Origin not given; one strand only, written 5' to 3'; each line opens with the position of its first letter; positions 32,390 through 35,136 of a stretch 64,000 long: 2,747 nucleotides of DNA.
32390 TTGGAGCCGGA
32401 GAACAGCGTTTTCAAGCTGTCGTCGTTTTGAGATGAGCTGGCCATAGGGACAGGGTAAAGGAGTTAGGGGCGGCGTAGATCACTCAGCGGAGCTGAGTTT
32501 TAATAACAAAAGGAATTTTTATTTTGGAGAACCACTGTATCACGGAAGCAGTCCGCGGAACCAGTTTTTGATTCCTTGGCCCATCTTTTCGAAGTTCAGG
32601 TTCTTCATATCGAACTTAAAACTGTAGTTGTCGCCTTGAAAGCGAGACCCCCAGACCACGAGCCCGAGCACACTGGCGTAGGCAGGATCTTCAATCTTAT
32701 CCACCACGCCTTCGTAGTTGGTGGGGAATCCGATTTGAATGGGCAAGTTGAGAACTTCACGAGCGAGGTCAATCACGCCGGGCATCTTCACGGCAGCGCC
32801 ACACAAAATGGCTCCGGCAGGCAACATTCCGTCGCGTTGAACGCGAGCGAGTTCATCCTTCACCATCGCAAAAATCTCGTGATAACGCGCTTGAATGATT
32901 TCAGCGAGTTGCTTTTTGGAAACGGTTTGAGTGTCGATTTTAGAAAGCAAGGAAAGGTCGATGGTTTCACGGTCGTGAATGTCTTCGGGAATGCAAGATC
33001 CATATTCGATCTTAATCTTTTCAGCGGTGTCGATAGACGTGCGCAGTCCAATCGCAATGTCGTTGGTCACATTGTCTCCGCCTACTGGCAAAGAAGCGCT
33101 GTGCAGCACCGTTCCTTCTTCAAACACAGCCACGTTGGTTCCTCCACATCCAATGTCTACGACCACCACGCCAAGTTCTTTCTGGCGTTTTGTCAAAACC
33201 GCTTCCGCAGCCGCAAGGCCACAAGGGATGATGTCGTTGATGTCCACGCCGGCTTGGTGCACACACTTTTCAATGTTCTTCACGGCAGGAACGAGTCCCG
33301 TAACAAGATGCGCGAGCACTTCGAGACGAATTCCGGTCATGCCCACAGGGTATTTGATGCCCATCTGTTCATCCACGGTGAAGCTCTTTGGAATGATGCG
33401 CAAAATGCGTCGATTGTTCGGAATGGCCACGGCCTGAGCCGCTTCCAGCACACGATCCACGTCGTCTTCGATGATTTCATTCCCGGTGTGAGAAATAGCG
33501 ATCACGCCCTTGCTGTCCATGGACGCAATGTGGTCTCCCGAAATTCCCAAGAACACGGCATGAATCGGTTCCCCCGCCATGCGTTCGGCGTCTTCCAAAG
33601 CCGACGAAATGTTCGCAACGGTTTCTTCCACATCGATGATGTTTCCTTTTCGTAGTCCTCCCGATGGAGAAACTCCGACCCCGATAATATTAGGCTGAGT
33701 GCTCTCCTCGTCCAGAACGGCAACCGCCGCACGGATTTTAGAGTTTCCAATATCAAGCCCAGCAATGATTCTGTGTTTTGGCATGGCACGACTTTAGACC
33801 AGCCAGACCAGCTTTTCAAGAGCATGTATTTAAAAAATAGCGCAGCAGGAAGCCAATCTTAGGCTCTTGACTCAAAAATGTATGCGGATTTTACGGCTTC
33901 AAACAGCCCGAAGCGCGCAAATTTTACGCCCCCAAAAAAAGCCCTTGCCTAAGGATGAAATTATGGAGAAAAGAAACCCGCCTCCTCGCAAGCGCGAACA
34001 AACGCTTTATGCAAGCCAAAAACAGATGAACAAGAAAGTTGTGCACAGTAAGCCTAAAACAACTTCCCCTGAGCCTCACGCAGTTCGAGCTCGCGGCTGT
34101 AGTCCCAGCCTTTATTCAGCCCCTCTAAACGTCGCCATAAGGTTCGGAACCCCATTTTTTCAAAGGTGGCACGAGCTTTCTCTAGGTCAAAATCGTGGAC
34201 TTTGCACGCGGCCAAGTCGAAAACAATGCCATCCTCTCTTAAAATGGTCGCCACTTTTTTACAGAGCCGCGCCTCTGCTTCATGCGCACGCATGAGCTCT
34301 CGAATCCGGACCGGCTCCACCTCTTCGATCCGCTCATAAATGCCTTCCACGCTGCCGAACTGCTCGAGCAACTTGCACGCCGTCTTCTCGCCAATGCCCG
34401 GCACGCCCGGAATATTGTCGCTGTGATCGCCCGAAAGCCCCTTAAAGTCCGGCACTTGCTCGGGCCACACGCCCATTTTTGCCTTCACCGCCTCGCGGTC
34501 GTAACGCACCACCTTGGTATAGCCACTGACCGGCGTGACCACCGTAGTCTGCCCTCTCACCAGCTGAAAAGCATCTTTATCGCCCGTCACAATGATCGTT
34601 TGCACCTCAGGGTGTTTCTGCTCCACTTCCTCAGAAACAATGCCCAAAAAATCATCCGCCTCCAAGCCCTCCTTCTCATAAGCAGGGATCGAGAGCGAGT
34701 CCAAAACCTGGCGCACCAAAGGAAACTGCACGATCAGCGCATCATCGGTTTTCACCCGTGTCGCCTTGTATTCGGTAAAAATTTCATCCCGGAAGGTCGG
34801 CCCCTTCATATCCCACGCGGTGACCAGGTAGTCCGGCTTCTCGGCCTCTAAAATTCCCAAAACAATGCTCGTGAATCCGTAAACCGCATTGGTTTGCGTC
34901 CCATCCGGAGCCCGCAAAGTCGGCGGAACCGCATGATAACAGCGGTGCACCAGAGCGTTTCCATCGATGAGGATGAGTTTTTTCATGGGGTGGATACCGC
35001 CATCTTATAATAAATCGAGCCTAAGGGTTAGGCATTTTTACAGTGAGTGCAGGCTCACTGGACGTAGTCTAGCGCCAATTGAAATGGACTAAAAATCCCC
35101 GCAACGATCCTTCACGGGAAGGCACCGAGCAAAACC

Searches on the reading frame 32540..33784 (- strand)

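Call 14: search_protein_families(library=pfam, proteins=[window:32540-33784:-], max_evalue=0.001)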
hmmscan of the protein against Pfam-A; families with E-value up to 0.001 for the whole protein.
window:32540-33784:- (414 aa): 5 families
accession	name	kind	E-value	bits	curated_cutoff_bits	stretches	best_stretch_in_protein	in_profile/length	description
PF14450.12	FtsA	-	7.2e-39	133.5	31.8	2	207-374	1-127/127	Cell division protein FtsA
PF02491.25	SHS2_FTSA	-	5.9e-27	94.3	25.4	1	83-162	1-79/79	SHS2 domain inserted in FTSA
PF06723.19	MreB_Mbl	-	3.3e-12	46.3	27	1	170-352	111-304/327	MreB/Mbl protein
PF06277.17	EutA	-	3.9e-08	33.1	27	1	175-252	116-191/475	Ethanolamine utilisation protein EutA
PF11104.14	PilM_2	-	2.2e-06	27.3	27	1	194-261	170-237/340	Type IV pilus assembly protein PilM;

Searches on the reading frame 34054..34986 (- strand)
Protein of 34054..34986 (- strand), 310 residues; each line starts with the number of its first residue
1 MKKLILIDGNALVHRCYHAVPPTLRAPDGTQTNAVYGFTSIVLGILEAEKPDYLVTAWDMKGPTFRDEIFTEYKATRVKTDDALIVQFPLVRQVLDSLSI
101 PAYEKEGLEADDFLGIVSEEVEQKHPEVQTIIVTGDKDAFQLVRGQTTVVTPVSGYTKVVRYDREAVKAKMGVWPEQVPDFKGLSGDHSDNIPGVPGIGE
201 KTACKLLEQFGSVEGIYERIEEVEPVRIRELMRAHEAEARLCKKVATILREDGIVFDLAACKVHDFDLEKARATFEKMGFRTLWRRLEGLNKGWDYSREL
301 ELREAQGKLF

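Call 14: search_protein_families(library=pfam, proteins=[window:34054-34986:-], max_evalue=0.001)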
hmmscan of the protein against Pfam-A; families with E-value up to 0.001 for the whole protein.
window:34054-34986:- (310 aa): 2 families
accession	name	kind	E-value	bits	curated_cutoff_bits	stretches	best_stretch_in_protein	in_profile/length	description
PF02739.22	5_3_exonuc_N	-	3.2e-51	173.8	34.3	1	3-172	1-164/164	5'-3' exonuclease, N-terminal resolvase-like domain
PF01367.25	5_3_exonuc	-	1e-29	103.3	40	1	173-267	1-95/97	5'-3' exonuclease, C-terminal SAM fold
